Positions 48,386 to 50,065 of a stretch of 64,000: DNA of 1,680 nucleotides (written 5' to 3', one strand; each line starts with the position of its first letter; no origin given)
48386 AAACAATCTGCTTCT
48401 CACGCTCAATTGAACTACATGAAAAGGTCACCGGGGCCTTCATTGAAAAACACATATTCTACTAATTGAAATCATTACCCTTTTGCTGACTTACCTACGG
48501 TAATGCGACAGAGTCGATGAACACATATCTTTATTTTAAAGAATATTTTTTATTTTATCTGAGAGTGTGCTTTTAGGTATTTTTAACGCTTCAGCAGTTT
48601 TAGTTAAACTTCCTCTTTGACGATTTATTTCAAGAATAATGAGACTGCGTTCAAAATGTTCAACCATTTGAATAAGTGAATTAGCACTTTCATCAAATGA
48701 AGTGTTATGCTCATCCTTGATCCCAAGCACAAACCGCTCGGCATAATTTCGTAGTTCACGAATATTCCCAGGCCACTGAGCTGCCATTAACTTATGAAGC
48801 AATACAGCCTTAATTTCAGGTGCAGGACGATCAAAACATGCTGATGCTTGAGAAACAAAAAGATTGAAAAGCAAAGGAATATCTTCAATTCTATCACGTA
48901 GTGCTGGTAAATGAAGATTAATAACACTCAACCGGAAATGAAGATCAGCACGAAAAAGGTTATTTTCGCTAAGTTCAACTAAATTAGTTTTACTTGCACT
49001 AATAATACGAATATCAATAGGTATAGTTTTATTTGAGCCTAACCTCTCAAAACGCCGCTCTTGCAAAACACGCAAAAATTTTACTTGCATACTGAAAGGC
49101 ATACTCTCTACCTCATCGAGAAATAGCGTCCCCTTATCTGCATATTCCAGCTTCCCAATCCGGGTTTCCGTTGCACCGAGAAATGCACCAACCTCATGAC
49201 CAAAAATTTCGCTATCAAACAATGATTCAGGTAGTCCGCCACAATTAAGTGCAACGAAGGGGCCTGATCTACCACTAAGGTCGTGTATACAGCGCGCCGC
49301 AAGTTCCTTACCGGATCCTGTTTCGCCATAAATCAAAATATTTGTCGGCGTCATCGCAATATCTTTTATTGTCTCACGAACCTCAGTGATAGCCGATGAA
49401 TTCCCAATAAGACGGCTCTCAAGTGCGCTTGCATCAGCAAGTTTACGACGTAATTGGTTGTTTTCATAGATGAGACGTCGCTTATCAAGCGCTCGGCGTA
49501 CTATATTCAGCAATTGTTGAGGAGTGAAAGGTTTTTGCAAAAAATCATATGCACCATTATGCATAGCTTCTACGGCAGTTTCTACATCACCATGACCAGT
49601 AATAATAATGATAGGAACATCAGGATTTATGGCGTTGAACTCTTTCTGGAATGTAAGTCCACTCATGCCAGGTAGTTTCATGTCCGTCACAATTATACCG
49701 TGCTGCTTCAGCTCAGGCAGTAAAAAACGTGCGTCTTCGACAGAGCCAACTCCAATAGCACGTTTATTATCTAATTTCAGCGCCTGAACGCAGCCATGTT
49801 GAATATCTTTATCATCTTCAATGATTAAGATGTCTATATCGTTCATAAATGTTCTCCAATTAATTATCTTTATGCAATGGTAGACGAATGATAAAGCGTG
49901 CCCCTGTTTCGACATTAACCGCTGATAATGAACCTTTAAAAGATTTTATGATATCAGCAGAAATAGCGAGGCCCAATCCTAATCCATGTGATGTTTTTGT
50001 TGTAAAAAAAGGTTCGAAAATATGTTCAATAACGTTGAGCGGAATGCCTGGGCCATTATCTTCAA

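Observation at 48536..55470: Aspartate:alanine antiporter plus aspartate 4-decarboxylase energy module under a divergent DctB/DctD-like sigma-54 two-component system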

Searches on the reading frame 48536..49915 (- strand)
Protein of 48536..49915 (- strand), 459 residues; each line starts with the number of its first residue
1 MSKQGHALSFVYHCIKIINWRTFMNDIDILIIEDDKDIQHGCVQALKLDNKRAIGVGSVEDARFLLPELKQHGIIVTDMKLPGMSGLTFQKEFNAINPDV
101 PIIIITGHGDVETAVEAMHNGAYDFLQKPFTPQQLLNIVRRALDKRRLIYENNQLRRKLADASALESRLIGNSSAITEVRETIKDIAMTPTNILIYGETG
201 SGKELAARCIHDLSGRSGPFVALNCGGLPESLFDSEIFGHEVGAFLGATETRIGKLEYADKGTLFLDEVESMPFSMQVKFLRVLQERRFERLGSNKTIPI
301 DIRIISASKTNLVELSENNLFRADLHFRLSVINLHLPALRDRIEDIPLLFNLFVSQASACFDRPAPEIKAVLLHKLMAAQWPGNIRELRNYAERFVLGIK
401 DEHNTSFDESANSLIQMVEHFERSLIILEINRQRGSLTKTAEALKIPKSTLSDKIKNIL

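Call 3: search_protein_families(library=pfam, proteins=[window:48536-49915:-])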
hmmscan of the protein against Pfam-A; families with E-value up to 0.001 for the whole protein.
window:48536-49915:- (459 aa): 6 families
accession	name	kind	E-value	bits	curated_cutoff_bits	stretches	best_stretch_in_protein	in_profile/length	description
PF00158.32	Sigma54_activat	-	5.4e-61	205.6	20.2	1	169-334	1-167/168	Sigma-54 interaction domain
PF00072.30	Response_reg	-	1.2e-24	87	30.2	1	29-139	1-110/111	Response regulator receiver domain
PF14532.12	Sigma54_activ_2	-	2.8e-20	73.4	25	1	170-339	1-138/138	Sigma-54 interaction domain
PF25601.1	AAA_lid_14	-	6.1e-15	55.3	27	1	340-398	1-59/87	AAA+ ATPase lid domain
PF07728.20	AAA_5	-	0.00014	22.3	22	0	192-306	1-119/139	AAA domain (dynein-related subfamily)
PF02954.25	HTH_8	-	0.00023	21.2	22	1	418-456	2-40/42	Bacterial regulatory protein, Fis family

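Call 4: search_protein_families(library=ncbifam, proteins=[window:48536-49915:-])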
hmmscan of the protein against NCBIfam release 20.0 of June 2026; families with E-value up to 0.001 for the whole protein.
window:48536-49915:- (459 aa): 101 families (the best 25 are shown)
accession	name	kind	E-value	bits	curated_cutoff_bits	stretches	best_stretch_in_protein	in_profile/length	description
TIGR01818.1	ntrC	equivalog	3.2e-102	342.7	558.6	1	29-395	1-363/463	nitrogen regulation protein NR(I)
NF008469.0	PRK11361.1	equivalog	1.2e-101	340.7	714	1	28-397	6-374/461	acetoacetate metabolism transcriptional regulator AtoC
TIGR02915.1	PEP_resp_reg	equivalog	1.2e-99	334.1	502.6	1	29-456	1-440/445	PEP-CTERM-box response regulator transcription factor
NF051870.1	NAssimRespRegNtrX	equivalog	3.4e-99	332.8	600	1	28-406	3-375/452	nitrogen assimilation response regulator NtrX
NF041552.1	TF_PrdR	equivalog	3.7e-91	306.2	795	1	146-457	249-575/577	sigma-54 dependent transcriptional regulator PrdR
NF007689.0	PRK10365.1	equivalog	1e-81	275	760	1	25-454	4-438/441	sigma-54-dependent response regulator transcription factor ZraR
NF011695.0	PRK15115.1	equivalog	4.3e-81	272.9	763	1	28-396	8-365/445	two-component system response regulator GlrR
NF008176.1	PRK10923.1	equivalog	1.9e-79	267.5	620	1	28-392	5-364/469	nitrogen regulation protein NR(I)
TIGR01817.1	nifA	equivalog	3.1e-78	263.8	528.85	1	156-402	185-431/534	nif-specific transcriptional activator NifA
NF041946.1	LuxO_transreg_Vib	equivalog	5.7e-78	262.7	800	1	60-397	30-364/463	quorum-sensing sigma-54 dependent transcriptional regulator LuxO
NF003451.0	PRK05022.1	equivalog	1.2e-76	258.4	476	1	152-403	175-427/512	nitric oxide reductase transcriptional regulator NorR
NF049963.1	RespRegFlgRCampy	domain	1.3e-76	258.2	750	1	28-457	2-426/429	fla regulon two-component system response regulator FlgR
NF038308.1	RNA_repair_RtcR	equivalog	5.4e-76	256.5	650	1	36-397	37-420/530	RNA repair transcriptional activator RtcR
NF011958.0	PRK15429.1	equivalog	6.3e-74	249.8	830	1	145-398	357-611/692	formate hydrogenlyase transcriptional activator FlhA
NF047793.1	ResRegPgtA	equivalog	4e-73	246.6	650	1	25-456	4-404/414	two-component system response regulator PgtA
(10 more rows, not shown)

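Call 40: find_related_loci(query=A3, collection=metagenome_contigs, flank=10000)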
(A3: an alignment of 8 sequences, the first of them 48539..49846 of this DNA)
Query A3 (436 aa) in metagenome_contigs; peptide patterns used: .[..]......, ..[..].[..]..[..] (x = any residue, [..] = any of these).
600 stretches matched a pattern (row limit reached: there are more); 555 encode a relative of the query (tblastn E <= 1e-3); the best 80 are kept; 80 distinct loci.
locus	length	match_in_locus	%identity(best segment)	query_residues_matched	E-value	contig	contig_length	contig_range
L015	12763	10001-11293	69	1-433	0e+0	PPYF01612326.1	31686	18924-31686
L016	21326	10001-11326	51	1-434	2e-149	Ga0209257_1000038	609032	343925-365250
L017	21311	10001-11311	54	1-434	1e-148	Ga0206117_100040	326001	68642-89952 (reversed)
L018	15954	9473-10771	54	4-434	6e-148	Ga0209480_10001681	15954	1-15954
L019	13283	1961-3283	52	3-434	2e-147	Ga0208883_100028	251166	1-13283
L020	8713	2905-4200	52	4-434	1e-147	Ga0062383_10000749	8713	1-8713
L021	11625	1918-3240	52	3-434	3e-147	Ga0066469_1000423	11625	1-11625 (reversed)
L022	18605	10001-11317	51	4-434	4e-146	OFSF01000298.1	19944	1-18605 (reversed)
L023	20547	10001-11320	50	1-434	7e-146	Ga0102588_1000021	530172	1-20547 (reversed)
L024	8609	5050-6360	54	1-434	2e-145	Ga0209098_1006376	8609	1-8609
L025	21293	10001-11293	54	4-434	1e-145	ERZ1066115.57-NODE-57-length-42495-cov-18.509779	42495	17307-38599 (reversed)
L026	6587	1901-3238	50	3-434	2e-145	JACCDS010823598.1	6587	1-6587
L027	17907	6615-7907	53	6-434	3e-144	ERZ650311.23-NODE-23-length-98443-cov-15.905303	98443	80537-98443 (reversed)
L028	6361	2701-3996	52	4-434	6e-145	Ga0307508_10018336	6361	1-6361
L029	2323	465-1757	52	4-434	4e-154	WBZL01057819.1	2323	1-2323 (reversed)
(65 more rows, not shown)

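Call 50: search_solved_structures(query=window:48539-49846:-, max_evalue=1e-30)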
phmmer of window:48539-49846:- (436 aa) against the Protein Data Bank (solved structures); distinct sequences matched with E-value up to 1e-30: 35.
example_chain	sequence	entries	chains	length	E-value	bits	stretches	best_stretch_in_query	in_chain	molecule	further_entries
1ny5_A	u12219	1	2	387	6e-78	265.7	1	5-375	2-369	transcriptional regulator (NtrC family)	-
4l4u_A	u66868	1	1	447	3.5e-77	263.2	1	4-377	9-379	Transcriptional regulator (NtrC family)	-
3dzd_A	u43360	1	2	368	1.9e-76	260.8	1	6-374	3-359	Transcriptional regulator (NtrC family)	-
5m7n_A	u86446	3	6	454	4.2e-74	253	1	5-375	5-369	Nitrogen assimilation regulatory protein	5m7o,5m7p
26jl_A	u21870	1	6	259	3.4e-69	236.9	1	144-374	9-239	Flagellar regulatory protein A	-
8p53_C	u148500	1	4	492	8.6e-68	232.2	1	77-373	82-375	Transcriptional regulator FleQ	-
8pb9_D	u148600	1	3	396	1.8e-67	231.2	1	76-373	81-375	Transcriptional regulator FleQ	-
5exx_A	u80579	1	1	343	7.3e-66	225.9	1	145-373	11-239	Transcriptional regulator FleQ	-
6jdi_A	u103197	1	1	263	7.4e-66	225.9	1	143-373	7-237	Nitrogen assimilation regulatory protein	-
7ejw_C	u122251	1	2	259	9.7e-66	225.5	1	143-373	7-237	Transcriptional regulator FleQ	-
6j7e_A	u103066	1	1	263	1e-65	225.4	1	143-373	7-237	Nitrogen assimilation regulatory protein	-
6jdl_A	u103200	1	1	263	1e-65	225.4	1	143-373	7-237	Nitrogen assimilation regulatory protein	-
5exp_A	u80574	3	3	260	1.3e-65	225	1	145-373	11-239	Transcriptional regulator FleQ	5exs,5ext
5ep0_A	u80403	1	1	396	2.9e-61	210.8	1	33-378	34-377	Putative repressor protein luxO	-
9qq6_C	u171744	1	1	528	8.7e-59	202.6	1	112-378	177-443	Nif-specific regulatory protein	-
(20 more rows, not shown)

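Call 66: find_homologous_proteins(query=window:48539-49846:-, max_evalue=1e-60)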
Query window:48539-49846:- (436 aa): 6506 proteins with E <= 1e-60 among 8000 candidates; the best 120 are listed.
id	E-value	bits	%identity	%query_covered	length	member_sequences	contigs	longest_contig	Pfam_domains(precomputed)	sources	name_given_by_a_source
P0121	7.0e-283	956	100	99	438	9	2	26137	PF00158.33,PF25601.2,PF02954.26,PF14532.13,PF00072.31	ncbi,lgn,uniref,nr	ncbi:sigma-54-dependent transcriptional regulator [Hafnia alvei]|uniref:sigma-54-dependent transcrip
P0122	9.8e-257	869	91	99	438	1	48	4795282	PF00158.33,PF25601.2,PF02954.26,PF14532.13,PF00072.31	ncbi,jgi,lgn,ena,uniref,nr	ncbi:sigma-54-dependent transcriptional regulator [Hafnia alvei]|uniref:Sigma-54-dependent Fis famil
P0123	1.4e-256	869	91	99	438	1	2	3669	PF00158.33,PF25601.2,PF02954.26,PF14532.13,PF00072.31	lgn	-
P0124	2.5e-256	868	91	99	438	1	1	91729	PF00158.33,PF25601.2,PF02954.26,PF14532.13,PF00072.31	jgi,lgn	jgi:two-component system C4-dicarboxylate transport response regulator DctD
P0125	3.4e-256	868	91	99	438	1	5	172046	PF00158.33,PF25601.2,PF02954.26,PF14532.13,PF00072.31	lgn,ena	-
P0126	3.6e-256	868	91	99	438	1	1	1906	PF00158.33,PF25601.2,PF02954.26,PF14532.13,PF00072.31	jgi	jgi:two-component system C4-dicarboxylate transport response regulator DctD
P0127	6.8e-256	867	91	99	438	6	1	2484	PF00158.33,PF25601.2,PF02954.26,PF14532.13,PF00072.31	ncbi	ncbi:sigma-54-dependent transcriptional regulator [Hafnia alvei]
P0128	8.8e-256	866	90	99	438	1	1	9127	PF00158.33,PF25601.2,PF02954.26,PF14532.13,PF00072.31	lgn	-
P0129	5.8e-251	850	89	99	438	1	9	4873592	PF00158.33,PF25601.2,PF02954.26,PF14532.13,PF00072.31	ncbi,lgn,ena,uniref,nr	ncbi:sigma-54 dependent transcriptional regulator [Hafnia alvei]|uniref:Two-component system, NtrC f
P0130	7.2e-201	685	71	100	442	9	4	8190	PF00158.33,PF25601.2,PF02954.26,PF14532.13,PF07728.21,PF00072.31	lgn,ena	-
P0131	2.6e-200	684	71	99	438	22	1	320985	PF00158.33,PF25601.2,PF02954.26,PF14532.13,PF00072.31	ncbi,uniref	ncbi:sigma-54-dependent transcriptional regulator [Serratia fonticola]|uniref:sigma-54-dependent tra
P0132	1.8e-198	678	71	99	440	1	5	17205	PF00158.33,PF25601.2,PF02954.26,PF14532.13,PF00072.31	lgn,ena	-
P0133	2.5e-198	677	71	99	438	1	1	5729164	PF00158.33,PF25601.2,PF02954.26,PF14532.13,PF07728.21,PF00072.31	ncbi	-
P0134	3.3e-198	677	71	99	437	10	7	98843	PF00158.33,PF25601.2,PF02954.26,PF14532.13,PF00072.31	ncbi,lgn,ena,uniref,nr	ncbi:sigma-54-dependent transcriptional regulator [Rahnella bonaserana]|uniref:Sigma-54-dependent Fi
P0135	3.7e-198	676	71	99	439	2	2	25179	PF00158.33,PF25601.2,PF02954.26,PF00004.36,PF14532.13,PF07728.21,PF00072.31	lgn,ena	-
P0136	4.0e-198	676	70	99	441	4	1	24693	PF00158.33,PF25601.2,PF02954.26,PF18024.8,PF14532.13,PF00072.31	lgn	-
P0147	8.3e-193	659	68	95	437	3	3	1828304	PF00158.33,PF25601.2,PF02954.26,PF14532.13,PF00072.31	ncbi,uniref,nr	ncbi:sigma-54-dependent transcriptional regulator [Klebsiella pneumoniae]|uniref:sigma-54-dependent 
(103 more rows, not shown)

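Call 74: find_encoding_contigs(protein=P0121, flank=10000, max_places=3)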
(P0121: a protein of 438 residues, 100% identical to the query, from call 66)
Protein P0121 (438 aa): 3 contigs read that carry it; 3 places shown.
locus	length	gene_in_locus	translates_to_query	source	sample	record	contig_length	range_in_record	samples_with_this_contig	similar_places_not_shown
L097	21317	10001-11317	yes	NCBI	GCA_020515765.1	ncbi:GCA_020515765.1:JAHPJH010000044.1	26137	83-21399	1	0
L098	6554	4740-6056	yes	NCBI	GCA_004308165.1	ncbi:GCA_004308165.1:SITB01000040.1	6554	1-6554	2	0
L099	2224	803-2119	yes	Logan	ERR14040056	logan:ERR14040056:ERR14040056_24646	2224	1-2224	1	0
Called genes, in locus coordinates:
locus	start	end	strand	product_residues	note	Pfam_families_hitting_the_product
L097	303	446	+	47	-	-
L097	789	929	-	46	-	-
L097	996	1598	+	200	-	PF11140:DUF2913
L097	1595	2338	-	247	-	PF00589:Phage_integrase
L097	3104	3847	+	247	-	PF06912:DUF1275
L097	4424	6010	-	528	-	PF00155:Aminotran_1_2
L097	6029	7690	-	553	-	PF06826:Asp-Al_Ex, PF02080:TrkA_C (weak), PF06826:Asp-Al_Ex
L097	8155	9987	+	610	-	PF00512:HisKA (weak), PF02518:HATPase_c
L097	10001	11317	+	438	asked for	PF00072:Response_reg, PF00158:Sigma54_activat, PF14532:Sigma54_activ_2, PF25601:AAA_lid_14, PF02954:HTH_8 (weak)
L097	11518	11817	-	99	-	PF03400:DDE_Tnp_IS1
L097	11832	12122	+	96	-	-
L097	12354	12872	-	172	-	PF07274:DUF1440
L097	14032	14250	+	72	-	PF13683:rve_3 (weak)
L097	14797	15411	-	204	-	PF00072:Response_reg, PF00196:GerE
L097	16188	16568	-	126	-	-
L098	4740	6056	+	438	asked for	PF00072:Response_reg, PF00158:Sigma54_activat, PF14532:Sigma54_activ_2, PF25601:AAA_lid_14, PF02954:HTH_8 (weak)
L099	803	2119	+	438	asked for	PF00072:Response_reg, PF00158:Sigma54_activat, PF14532:Sigma54_activ_2, PF25601:AAA_lid_14, PF02954:HTH_8 (weak)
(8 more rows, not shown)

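Call 79: find_encoding_contigs(protein=P0147, flank=8000, max_places=1)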
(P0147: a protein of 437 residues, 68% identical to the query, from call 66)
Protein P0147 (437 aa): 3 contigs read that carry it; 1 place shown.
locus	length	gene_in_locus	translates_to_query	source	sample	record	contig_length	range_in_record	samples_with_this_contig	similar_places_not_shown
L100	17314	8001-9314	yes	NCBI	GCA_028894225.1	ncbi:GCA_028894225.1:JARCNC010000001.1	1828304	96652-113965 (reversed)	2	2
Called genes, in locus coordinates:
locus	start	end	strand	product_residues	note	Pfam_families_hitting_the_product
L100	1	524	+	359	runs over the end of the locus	PF11744:ALMT (weak), PF04632:FUSC, PF13515:FUSC_2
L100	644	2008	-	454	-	PF13353:Fer4_12 (faint), PF04055:Radical_SAM, PF13186:SPASM (faint)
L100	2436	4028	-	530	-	PF00155:Aminotran_1_2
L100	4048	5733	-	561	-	PF06826:Asp-Al_Ex, PF02080:TrkA_C (weak), PF06826:Asp-Al_Ex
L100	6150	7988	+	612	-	PF00512:HisKA, PF02518:HATPase_c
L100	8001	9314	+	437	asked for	PF00072:Response_reg, PF00158:Sigma54_activat, PF14532:Sigma54_activ_2, PF25601:AAA_lid_14, PF02954:HTH_8 (weak)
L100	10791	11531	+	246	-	PF00589:Phage_integrase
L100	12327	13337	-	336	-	PF01051:Rep3_N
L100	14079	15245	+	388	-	PF01656:CbiA, PF13614:AAA_31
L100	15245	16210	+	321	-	PF18090:SoPB_HTH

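Call 80: find_encoding_contigs(protein=P0136, flank=8000, max_places=1)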
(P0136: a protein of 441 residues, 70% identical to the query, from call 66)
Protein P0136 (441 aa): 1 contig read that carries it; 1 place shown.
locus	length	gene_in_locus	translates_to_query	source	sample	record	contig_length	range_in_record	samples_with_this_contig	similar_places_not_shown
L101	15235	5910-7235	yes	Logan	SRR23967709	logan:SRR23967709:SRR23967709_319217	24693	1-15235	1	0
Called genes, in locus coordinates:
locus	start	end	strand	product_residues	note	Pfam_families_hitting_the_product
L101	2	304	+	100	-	?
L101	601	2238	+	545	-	PF00390:malic, PF03949:Malic_M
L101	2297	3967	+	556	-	PF06826:Asp-Al_Ex, PF02080:TrkA_C (weak), PF06826:Asp-Al_Ex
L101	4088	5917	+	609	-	PF02743:dCache_1, PF00512:HisKA (faint), PF02518:HATPase_c, PF14501:HATPase_c_5 (faint)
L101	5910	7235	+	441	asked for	PF00072:Response_reg, PF00158:Sigma54_activat, PF14532:Sigma54_activ_2, PF25601:AAA_lid_14, PF02954:HTH_8 (weak), PF18024:HTH_50 (faint)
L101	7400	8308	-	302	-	PF03976:PPK2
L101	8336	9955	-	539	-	PF01384:PHO4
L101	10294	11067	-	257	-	PF00106:adh_short, PF08659:KR, PF13561:adh_short_C2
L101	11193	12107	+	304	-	PF00126:HTH_1, PF03466:LysR_substrate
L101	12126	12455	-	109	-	PF03795:YCII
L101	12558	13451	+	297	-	PF00126:HTH_1, PF03466:LysR_substrate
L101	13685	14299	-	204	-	-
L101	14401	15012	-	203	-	-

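Call 81: find_encoding_contigs(protein=P0130, flank=8000, max_places=1)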
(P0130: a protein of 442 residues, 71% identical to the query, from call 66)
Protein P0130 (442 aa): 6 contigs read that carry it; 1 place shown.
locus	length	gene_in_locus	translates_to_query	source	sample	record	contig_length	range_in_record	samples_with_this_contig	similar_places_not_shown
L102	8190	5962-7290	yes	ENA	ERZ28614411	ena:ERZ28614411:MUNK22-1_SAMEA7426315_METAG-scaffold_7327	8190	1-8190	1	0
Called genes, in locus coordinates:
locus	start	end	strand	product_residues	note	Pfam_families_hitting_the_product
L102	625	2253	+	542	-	PF00390:malic, PF03949:Malic_M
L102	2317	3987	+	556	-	PF06826:Asp-Al_Ex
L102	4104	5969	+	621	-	PF02743:dCache_1, PF00512:HisKA (weak), PF02518:HATPase_c, PF14501:HATPase_c_5 (weak)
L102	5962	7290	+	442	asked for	PF00072:Response_reg, PF00158:Sigma54_activat, PF14532:Sigma54_activ_2, PF07728:AAA_5 (faint), PF25601:AAA_lid_14, PF02954:HTH_8 (weak)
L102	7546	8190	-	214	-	?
